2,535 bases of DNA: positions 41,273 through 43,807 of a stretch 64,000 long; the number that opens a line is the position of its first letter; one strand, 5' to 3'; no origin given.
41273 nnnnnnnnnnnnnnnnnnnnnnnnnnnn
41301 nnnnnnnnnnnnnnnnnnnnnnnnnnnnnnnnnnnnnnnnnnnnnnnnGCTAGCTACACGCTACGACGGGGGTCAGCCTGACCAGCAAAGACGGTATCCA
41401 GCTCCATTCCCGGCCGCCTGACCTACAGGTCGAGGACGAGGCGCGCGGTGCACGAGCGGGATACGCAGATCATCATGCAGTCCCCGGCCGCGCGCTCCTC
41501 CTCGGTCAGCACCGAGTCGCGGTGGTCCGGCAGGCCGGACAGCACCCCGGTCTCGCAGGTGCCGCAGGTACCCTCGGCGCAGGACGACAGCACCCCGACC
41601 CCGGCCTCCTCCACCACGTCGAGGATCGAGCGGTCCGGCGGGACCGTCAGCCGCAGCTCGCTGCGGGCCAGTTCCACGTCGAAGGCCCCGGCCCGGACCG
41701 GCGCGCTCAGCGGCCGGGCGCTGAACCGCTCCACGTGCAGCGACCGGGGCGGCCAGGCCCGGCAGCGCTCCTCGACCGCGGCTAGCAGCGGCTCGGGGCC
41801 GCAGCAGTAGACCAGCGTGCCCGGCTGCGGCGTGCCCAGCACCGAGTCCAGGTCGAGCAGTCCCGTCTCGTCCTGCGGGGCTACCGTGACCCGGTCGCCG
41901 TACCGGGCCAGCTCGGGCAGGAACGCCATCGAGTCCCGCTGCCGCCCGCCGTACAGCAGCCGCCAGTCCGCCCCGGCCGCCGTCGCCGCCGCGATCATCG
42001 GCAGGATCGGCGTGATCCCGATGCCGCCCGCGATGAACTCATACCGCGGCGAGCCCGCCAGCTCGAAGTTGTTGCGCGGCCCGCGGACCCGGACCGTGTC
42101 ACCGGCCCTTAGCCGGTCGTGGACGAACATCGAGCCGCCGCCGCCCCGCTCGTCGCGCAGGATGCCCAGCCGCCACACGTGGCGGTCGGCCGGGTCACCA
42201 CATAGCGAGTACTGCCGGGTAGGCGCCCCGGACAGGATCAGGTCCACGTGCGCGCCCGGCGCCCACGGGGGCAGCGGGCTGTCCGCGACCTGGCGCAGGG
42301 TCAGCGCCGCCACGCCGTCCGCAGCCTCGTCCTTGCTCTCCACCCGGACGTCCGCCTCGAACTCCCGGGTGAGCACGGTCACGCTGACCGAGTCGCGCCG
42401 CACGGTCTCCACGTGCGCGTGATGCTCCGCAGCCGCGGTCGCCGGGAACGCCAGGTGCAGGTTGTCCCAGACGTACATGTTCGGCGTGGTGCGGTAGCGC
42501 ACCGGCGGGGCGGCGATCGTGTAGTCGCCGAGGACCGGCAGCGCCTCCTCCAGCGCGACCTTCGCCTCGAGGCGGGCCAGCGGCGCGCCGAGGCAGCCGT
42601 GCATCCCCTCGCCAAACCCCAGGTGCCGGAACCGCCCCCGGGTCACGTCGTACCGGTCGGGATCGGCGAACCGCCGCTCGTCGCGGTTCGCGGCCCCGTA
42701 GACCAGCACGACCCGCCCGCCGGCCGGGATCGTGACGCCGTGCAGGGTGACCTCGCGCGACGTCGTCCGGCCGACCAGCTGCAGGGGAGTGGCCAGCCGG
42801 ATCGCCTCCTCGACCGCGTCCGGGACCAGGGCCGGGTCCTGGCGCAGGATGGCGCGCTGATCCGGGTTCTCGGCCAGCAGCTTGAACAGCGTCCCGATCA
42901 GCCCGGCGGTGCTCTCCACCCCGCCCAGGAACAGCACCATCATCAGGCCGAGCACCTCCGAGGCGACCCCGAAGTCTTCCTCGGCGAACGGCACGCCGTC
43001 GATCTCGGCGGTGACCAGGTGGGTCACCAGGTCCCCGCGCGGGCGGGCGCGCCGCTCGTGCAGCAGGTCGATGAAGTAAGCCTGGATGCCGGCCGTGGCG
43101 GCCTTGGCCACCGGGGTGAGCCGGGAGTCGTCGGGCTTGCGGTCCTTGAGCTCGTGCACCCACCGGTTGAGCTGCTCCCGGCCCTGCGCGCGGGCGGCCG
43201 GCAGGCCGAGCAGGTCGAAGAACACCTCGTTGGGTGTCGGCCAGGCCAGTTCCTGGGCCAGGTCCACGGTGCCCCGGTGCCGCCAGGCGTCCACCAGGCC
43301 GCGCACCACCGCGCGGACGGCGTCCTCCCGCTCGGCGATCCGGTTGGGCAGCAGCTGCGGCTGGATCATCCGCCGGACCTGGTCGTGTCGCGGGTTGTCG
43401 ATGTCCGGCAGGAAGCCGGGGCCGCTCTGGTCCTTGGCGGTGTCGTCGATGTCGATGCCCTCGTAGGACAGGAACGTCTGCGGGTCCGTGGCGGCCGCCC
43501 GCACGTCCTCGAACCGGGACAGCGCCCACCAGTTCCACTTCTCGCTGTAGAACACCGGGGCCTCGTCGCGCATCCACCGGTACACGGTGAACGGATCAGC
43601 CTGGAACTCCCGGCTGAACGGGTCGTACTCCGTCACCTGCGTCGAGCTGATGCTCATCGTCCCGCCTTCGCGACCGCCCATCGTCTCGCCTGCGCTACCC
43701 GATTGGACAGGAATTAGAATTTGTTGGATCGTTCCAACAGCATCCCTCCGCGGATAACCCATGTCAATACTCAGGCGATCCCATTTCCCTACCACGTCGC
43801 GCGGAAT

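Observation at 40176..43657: P450-reductase natural fusion directly upstream of a Rieske oxygenase that has no reductase of its own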

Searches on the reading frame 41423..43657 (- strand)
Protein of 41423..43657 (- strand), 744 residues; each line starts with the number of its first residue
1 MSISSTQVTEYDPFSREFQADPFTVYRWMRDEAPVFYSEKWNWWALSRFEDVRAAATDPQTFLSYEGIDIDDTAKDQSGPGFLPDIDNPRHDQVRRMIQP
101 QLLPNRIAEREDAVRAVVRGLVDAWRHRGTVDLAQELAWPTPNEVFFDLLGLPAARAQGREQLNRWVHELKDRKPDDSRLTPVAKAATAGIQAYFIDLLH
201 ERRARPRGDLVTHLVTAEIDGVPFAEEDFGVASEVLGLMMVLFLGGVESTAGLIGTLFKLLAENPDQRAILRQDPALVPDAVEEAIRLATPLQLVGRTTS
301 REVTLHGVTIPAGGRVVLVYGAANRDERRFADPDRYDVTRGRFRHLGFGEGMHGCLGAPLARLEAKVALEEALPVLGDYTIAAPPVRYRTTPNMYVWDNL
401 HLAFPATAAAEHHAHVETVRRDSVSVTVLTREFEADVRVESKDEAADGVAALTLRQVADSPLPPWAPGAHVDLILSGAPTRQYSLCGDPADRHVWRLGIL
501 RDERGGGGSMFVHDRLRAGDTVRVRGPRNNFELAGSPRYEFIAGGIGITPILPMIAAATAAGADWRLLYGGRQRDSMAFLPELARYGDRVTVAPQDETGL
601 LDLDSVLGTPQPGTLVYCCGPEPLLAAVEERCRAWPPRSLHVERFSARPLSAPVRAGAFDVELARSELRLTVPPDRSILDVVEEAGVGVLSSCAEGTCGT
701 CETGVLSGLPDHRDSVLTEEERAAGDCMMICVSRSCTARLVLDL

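Call 6: search_protein_families(library=pfam, proteins=[window:41423-43657:-])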
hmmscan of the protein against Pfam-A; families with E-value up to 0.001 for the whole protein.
window:41423-43657:- (744 aa): 4 families
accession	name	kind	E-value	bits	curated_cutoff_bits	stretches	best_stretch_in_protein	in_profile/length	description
PF00067.27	p450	-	2.1e-19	70.1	22.8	1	88-371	92-427/462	Cytochrome P450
PF00111.32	Fer2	-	1.9e-11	44.1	21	1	663-734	3-75/77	2Fe-2S iron-sulfur cluster binding domain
PF00175.26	NAD_binding_1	-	3.4e-07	31.3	22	1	541-629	1-108/109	Oxidoreductase NAD-binding domain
PF22290.1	DmmA-like_N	-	4e-05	24.5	33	1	541-630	23-112/124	Dimethylamine monooxygenase subunit DmmA-like, N-terminal domain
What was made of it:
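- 41423..43657 (-): Self-sufficient P450-PFOR fusion gene (744 aa + stop). Pfam p450 + NAD_binding_1 + Fer2 (call 6).
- Checked: Pfam finds p450 (aa 88-371), NAD_binding_1 (541-629) and Fer2 (663-734) (call 6).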

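Call 7: search_protein_families(library=ncbifam, proteins=[window:41423-43657:-])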
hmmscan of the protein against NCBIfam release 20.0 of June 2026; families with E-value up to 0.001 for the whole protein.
window:41423-43657:- (744 aa): 24 families
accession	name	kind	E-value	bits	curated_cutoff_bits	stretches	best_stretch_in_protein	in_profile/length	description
TIGR04515.1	P450_rel_GT_act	subfamily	1.6e-45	156.2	343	1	16-392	27-375/386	P450-derived glycosyltransferase activator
TIGR04538.1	P450_cycloAA_1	subfamily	4.3e-44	151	500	1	14-382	3-372/395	cytochrome P450, cyclodipeptide synthase-associated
NF045816.1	PentlenlactSyn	equivalog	3.2e-38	131.5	700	1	86-386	86-378/396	pentalenolactone synthase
NF041177.1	Cyp119_Thmprot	equivalog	1.9e-35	122.4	680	1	26-371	5-335/368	cytochrome P450 Cyp119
NF041802.1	P450_SolI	exception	2.3e-33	115.3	850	1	19-386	29-405/424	solanimycin biosynthesis cytochrome P450 SolI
TIGR04458.1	CYP450_TxtE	equivalog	1.7e-26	92.8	500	1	187-367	189-366/403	4-nitrotryptophan synthase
TIGR02160.1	PA_CoA_Oxy5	hypoth_equivalog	3.4e-21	75.5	420.8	2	466-589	34-164/352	1,2-phenylacetyl-CoA epoxidase subunit PaaE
NF009805.0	PRK13289.1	equivalog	2e-17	63.2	432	1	437-589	157-316/399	NO-inducible flavohemoprotein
NF050147.1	aminopyruv_ApyO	equivalog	2.7e-17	62.5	525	1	88-367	85-384/444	RiPP biosynthesis cytochrome P450 ApyO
NF045803.1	MethMoxFADbindMmoC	equivalog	6.2e-17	61.4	500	1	422-585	96-264/343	aromatic/alkene monooxygenase hydroxylase FAD-binding subunit MmoC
NF040810.1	BenC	equivalog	2e-16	60.1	430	1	429-589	99-260/333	benzoate 1,2-dioxygenase electron transfer component BenC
NF007964.0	PRK10684.1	equivalog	3.4e-16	59.1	383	1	471-731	45-322/333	NADH oxidoreductase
NF058606.1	GlBtMonoRdsGbcB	equivalog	4.2e-14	52.2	500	1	480-586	61-170/362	glycine betaine monooxygenase reductase subunit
NF000796.0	PRK00054.1-1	equivalog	4.3e-11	42.5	224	1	515-632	69-189/254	dihydroorotate dehydrogenase electron transfer subunit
NF051859.1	AlbFlvMonOxTrpSyn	equivalog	5.6e-11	41.7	700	1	190-340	218-382/457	bifunctional albaflavenone monooxygenase/terpene synthase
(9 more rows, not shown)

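Call 11: find_homologous_proteins(query=window:41423-43657:-)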
Query window:41423-43657:- (744 aa): 1641 proteins with E <= 0.001 among 8000 candidates; the best 120 are listed.
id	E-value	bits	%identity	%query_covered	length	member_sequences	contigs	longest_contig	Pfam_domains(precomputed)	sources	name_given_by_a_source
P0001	0.0e+0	1597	93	100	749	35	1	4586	PF00111.33,PF00175.27,PF00067.28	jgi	jgi:cytochrome P450/ferredoxin-NADP reductase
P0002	0.0e+0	1552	90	100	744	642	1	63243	PF00111.33,PF00175.27,PF00067.28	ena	-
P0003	0.0e+0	1534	90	100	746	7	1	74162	PF00111.33,PF00175.27,PF00067.28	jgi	jgi:cytochrome P450/ferredoxin-NADP reductase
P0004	0.0e+0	1531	90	99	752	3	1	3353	PF00111.33,PF00175.27,PF00067.28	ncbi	-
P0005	0.0e+0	1525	91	99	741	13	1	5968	PF00111.33,PF00175.27,PF00067.28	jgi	jgi:cytochrome P450/ferredoxin-NADP reductase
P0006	0.0e+0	1523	90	100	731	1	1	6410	PF00111.33,PF00175.27,PF00067.28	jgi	jgi:cytochrome P450/ferredoxin-NADP reductase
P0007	0.0e+0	1523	89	100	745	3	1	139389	PF00111.33,PF00175.27,PF22290.2,PF00067.28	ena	-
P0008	0.0e+0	1522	88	100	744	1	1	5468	PF00111.33,PF00175.27,PF22290.2,PF00067.28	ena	-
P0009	0.0e+0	1522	89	100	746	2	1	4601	PF00111.33,PF00175.27,PF00067.28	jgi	jgi:cytochrome P450/ferredoxin-NADP reductase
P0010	0.0e+0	1521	88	100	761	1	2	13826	PF00111.33,PF00175.27,PF00067.28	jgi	jgi:cytochrome P450/ferredoxin-NADP reductase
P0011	0.0e+0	1520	89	99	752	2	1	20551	PF00111.33,PF00175.27,PF00067.28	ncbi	-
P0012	0.0e+0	1519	89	100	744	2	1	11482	PF00111.33,PF22290.2,PF00067.28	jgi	jgi:cytochrome P450/ferredoxin-NADP reductase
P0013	0.0e+0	1518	88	100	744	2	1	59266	PF00111.33,PF00175.27,PF22290.2,PF00067.28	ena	-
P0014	0.0e+0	1518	88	100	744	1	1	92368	PF00111.33,PF00175.27,PF22290.2,PF00067.28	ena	-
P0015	0.0e+0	1518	89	100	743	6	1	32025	PF00111.33,PF00175.27,PF00067.28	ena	-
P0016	0.0e+0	1516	88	100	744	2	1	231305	PF00111.33,PF00175.27,PF00067.28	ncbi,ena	-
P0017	0.0e+0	1512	88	100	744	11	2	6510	PF00111.33,PF00175.27,PF00067.28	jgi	jgi:cytochrome P450/ferredoxin-NADP reductase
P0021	0.0e+0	1505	90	99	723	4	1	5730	PF00111.33,PF00175.27,PF00067.28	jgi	jgi:cytochrome P450/ferredoxin-NADP reductase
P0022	0.0e+0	1503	88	100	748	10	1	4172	PF00111.33,PF00175.27,PF00067.28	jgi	jgi:cytochrome P450/ferredoxin-NADP reductase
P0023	0.0e+0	1502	88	100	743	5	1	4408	PF00111.33,PF00175.27,PF00067.28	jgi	jgi:cytochrome P450/ferredoxin-NADP reductase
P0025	0.0e+0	1496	89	99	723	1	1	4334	PF00111.33,PF00175.27,PF00067.28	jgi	jgi:cytochrome P450/ferredoxin-NADP reductase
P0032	0.0e+0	1479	89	99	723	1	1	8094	PF00111.33,PF00175.27,PF00067.28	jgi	jgi:cytochrome P450/ferredoxin-NADP reductase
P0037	0.0e+0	1471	86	100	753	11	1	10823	PF00111.33,PF00067.28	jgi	jgi:cytochrome P450/ferredoxin-NADP reductase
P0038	0.0e+0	1466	86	100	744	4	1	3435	PF00111.33,PF00175.27,PF00067.28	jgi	jgi:cytochrome P450/ferredoxin-NADP reductase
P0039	0.0e+0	1465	86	99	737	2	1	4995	PF00111.33,PF00175.27,PF00067.28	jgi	jgi:cytochrome P450/ferredoxin-NADP reductase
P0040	0.0e+0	1461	86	100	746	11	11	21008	PF00111.33,PF00175.27,PF00067.28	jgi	jgi:cytochrome P450/ferredoxin-NADP reductase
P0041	0.0e+0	1458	86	100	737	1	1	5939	PF00111.33,PF00175.27,PF00067.28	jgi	jgi:cytochrome P450/ferredoxin-NADP reductase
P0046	0.0e+0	1447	86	99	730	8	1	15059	PF00111.33,PF00175.27,PF00067.28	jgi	jgi:cytochrome P450/ferredoxin-NADP reductase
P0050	0.0e+0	1444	87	99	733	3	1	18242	PF00111.33,PF00175.27,PF00067.28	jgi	jgi:cytochrome P450/ferredoxin-NADP reductase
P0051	0.0e+0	1439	85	100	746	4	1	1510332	PF00111.33,PF00067.28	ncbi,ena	ncbi:MAG: cytochrome P450 [Streptosporangiaceae bacterium]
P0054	0.0e+0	1435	85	100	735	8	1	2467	PF00111.33,PF00175.27,PF00067.28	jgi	jgi:cytochrome P450/ferredoxin-NADP reductase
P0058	0.0e+0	1428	85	100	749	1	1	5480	PF00111.33,PF00175.27,PF00067.28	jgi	jgi:cytochrome P450/ferredoxin-NADP reductase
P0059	0.0e+0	1426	85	100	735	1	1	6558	PF00111.33,PF00175.27,PF00067.28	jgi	jgi:cytochrome P450/ferredoxin-NADP reductase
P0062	0.0e+0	1415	84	100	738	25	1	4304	PF00111.33,PF00175.27,PF00067.28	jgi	jgi:cytochrome P450/ferredoxin-NADP reductase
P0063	0.0e+0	1413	83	100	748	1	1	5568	PF00111.33,PF00175.27,PF00067.28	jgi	jgi:cytochrome P450/ferredoxin-NADP reductase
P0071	0.0e+0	1343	80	99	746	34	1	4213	PF00111.33,PF00175.27,PF00067.28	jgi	jgi:cytochrome P450/ferredoxin-NADP reductase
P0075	0.0e+0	1327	79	100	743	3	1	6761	PF00111.33,PF00175.27,PF22290.2,PF00067.28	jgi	jgi:cytochrome P450/ferredoxin-NADP reductase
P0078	0.0e+0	1322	78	100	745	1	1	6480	PF00111.33,PF00175.27,PF00067.28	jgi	jgi:cytochrome P450/ferredoxin-NADP reductase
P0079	0.0e+0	1321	79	100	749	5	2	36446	PF00111.33,PF00175.27,PF00067.28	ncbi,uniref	ncbi:cytochrome P450 [Pseudonocardia sp.]|uniref:cytochrome P450 n=1 Tax=Pseudonocardia sp. TaxID=60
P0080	0.0e+0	1308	77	100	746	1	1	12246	PF00111.33,PF00175.27,PF00067.28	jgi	jgi:cytochrome P450/ferredoxin-NADP reductase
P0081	0.0e+0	1307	77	100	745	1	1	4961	PF00111.33,PF00175.27,PF00067.28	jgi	jgi:cytochrome P450/ferredoxin-NADP reductase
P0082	0.0e+0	1306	77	100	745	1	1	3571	PF00111.33,PF00175.27,PF22290.2,PF00067.28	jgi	jgi:cytochrome P450/ferredoxin-NADP reductase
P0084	0.0e+0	1306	78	100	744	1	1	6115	PF00111.33,PF00175.27,PF00067.28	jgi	jgi:cytochrome P450/ferredoxin-NADP reductase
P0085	0.0e+0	1306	77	100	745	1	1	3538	PF00111.33,PF00175.27,PF22290.2,PF00067.28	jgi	jgi:cytochrome P450/ferredoxin-NADP reductase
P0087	0.0e+0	1304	77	100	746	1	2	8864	PF00111.33,PF00175.27,PF00067.28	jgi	jgi:cytochrome P450/ferredoxin-NADP reductase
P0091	0.0e+0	1295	77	100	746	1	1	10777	PF00111.33,PF00175.27,PF00067.28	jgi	jgi:cytochrome P450/ferredoxin-NADP reductase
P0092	0.0e+0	1294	49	99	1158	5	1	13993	PF00111.33,PF00175.27,PF00067.28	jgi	jgi:cytochrome P450/ferredoxin-NADP reductase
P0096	0.0e+0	1283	76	100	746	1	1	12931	PF00111.33,PF00175.27,PF00067.28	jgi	jgi:cytochrome P450/ferredoxin-NADP reductase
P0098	0.0e+0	1280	76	100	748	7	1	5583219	PF00111.33,PF00175.27,PF00067.28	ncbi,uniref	ncbi:cytochrome P450 [Geodermatophilus sp. URMC 62]|uniref:cytochrome P450 n=1 Tax=Geodermatophilus 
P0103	0.0e+0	1254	73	99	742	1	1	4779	PF00111.33,PF00175.27,PF00067.28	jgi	jgi:cytochrome P450/ferredoxin-NADP reductase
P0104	0.0e+0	1250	73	99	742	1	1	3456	PF00111.33,PF00175.27,PF00067.28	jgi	jgi:cytochrome P450/ferredoxin-NADP reductase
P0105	0.0e+0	1249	73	99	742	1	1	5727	PF00111.33,PF00175.27,PF00067.28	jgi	jgi:cytochrome P450/ferredoxin-NADP reductase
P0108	0.0e+0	1237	73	98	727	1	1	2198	PF00111.33,PF00175.27,PF00067.28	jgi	jgi:cytochrome P450/ferredoxin-NADP reductase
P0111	0.0e+0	1220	71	100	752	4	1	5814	PF00111.33,PF00175.27,PF22290.2,PF00067.28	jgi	jgi:cytochrome P450/ferredoxin-NADP reductase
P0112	0.0e+0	1220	72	100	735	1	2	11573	PF00111.33,PF00175.27,PF00067.28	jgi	jgi:cytochrome P450/ferredoxin-NADP reductase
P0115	0.0e+0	1212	72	100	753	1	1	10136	PF00111.33,PF00175.27,PF00067.28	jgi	jgi:cytochrome P450/ferredoxin-NADP reductase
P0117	0.0e+0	1201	72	99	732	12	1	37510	PF00111.33,PF00175.27,PF00067.28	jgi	jgi:cytochrome P450/ferredoxin-NADP reductase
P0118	0.0e+0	1200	71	100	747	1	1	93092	PF00111.33,PF00175.27,PF00067.28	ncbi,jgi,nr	ncbi:MAG: ferredoxin [Marmoricola sp.]|jgi:cytochrome P450/ferredoxin-NADP reductase|nr:ferredoxin [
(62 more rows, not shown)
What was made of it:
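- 41423..43657 (-): More than 100 full-length homologues at 60-93% identity (call 11).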

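Call 12: search_solved_structures(query=window:41423-43657:-)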
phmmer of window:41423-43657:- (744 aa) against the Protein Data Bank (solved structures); distinct sequences matched with E-value up to 0.001: 510 (the best 60 are shown).
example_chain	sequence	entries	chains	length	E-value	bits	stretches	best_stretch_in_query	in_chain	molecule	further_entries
6kbh_A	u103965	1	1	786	2.9e-130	439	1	7-744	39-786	Cytochrome P450 monooxygenase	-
6laa_A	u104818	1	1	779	1.5e-114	387.1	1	9-744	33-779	Cytochrome P450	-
2uuq_A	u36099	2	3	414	2.1e-58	201.4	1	9-387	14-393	CYTOCHROME P450 130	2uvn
8vxg_A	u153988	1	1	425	2.4e-58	201.2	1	9-415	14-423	CYP125MRCA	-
2wh8_A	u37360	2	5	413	2.7e-58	201.1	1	10-387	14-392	PUTATIVE CYTOCHROME P450 130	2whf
2wgy_A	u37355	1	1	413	1.9e-57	198.3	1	10-387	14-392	CYTOCHROME P450 130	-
8vxi_A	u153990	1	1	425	2.3e-57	198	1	9-415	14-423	CYP125MRCA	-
2pia_A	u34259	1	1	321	9.4e-57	196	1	437-744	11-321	PHTHALATE DIOXYGENASE REDUCTASE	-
8fbc_A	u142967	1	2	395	4.5e-56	193.7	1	10-385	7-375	Cytochrome P450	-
8hgc_A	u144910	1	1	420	9.1e-56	192.7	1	11-415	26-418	Cytochrome P450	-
8ws4_A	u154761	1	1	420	9.5e-56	192.7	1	11-415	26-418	Cytochrome P450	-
8hgb_A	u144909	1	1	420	1.2e-55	192.3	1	11-415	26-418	Cytochrome P450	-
6gmf_A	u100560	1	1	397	3.2e-55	190.9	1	11-407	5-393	Putative cytochrome P450 hydroxylase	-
7tnf_A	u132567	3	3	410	5.7e-55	190.1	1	11-375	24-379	Cytochrome P450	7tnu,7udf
9dxw_A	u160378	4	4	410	1.7e-54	188.5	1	11-375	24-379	Cytochrome P450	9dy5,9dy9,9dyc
8g35_A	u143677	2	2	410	2e-54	188.3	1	11-375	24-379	Cytochrome P450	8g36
9dwr_A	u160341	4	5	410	2.3e-54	188.1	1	11-375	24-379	Cytochrome P450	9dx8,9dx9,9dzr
4dnz_A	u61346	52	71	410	2.8e-54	187.8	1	11-375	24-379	Cytochrome P450 | CYP199A4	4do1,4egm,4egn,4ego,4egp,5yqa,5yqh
5kdb_A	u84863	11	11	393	3.1e-54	187.6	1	11-375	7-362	Cytochrome P450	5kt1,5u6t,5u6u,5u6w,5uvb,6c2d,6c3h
5kdz_A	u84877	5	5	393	3.2e-54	187.6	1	11-375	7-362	Cytochrome P450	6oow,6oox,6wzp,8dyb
7wex_A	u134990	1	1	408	3.2e-54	187.6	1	17-389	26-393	Cytochrome P450 hydroxylase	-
8vf0_A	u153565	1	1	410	3.6e-54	187.4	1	11-375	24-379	Cytochrome P450 enzyme (CYP199A4)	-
8gly_A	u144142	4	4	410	3.8e-54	187.4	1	11-375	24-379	Cytochrome P450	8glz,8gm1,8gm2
7reh_A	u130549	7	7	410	3.8e-54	187.4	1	11-375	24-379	Cytochrome P450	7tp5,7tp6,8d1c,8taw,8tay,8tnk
8vf3_A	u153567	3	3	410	3.8e-54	187.4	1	11-375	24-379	Cytochrome P450 enzyme (CYP199A4) | Cytochrome P450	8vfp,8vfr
7n60_A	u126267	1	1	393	4.6e-54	187.1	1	11-375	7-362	Cytochrome P450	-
5kdy_A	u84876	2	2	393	5.5e-54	186.8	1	11-375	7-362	Cytochrome P450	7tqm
2fr7_A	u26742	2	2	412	7.7e-54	186.4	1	11-385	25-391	putative cytochrome P450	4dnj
4e2p_A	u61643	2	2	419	4.1e-53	183.9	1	29-375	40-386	Cytochrome P450 107B1 (P450CVIIB1)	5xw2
5vws_A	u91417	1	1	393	4.8e-53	183.7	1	22-377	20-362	Cytochrome P450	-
4ggv_A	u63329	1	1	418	2.2e-52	181.5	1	27-402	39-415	Cytochrome P450 superfamily protein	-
9vgm_A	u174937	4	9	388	6.5e-51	176.7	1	26-387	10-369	Cytochrome P450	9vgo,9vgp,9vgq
7y97_A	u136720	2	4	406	1.7e-50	175.3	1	16-385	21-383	Cytochrome P450 monooxygenase YjiB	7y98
9vgn_A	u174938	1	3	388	4.4e-50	173.9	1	26-387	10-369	Cytochrome P450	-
7y9o_A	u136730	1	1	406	7.2e-50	173.2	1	16-376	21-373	Cytochrome P450 monooxygenase YjiB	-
1jip_A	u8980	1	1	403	2.1e-48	168.4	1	14-371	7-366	CYTOCHROME P450 107A1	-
1egy_A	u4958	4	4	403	4.7e-48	167.2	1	14-371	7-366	CYTOCHROME P450ERYF | CYTOCHROME P450 107A1 | CYTOCHROME P450 ERYF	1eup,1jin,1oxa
1jio_A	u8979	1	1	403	6.2e-48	166.8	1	14-371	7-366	CYTOCHROME P450 107A1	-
5ofq_A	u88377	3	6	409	9.8e-48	166.2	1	15-406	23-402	Cytochrome P450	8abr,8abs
2wm4_A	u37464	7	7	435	6.3e-47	163.5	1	27-387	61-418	PUTATIVE CYTOCHROME P450 124 | Methyl-branched lipid omega-hydroxylase | CYP124 in complex with inhibitor carbethoxyhexyl imidazole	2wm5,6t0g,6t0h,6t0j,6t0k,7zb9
8yhn_A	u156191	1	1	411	7.1e-47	163.3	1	10-393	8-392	Cytochrome P450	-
2xkr_A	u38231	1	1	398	8.7e-47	163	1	23-384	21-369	PUTATIVE CYTOCHROME P450 142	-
2vz7_A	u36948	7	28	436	1.5e-46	162.2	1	6-392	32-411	CYTOCHROME P450 MONOOXYGENASE | CYTOCHROME P450 HYDROXYLASE PIKC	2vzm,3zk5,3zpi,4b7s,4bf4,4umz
2whw_A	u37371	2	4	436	1.5e-46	162.2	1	6-392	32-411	CYTOCHROME P450 MONOOXYGENASE | CYTOCHROME P450 HYDROXYLASE PIKC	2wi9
8gue_A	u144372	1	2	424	1.7e-46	162.1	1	6-393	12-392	Cytochrome P450 monooxygenase PikC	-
5li6_A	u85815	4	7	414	1.8e-46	162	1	3-386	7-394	Putative cytochrome P450 126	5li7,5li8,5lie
7xbm_A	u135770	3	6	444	1.8e-46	161.9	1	6-392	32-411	Cytochrome P450 monooxygenase PikC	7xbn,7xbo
4rm4_A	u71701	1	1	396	2e-46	161.8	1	20-373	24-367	Cytochrome P450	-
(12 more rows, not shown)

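Call 15: find_encoding_contigs(protein=window:41423-43657:-, flank=10000, max_places=4)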
Protein window:41423-43657:- (744 aa): no gene with exactly this product is on record in the collection.
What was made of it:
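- Tried and rejected: The exact-sequence look-up of the window's fusion protein found no record (call 15), so the source genome could not be identified.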
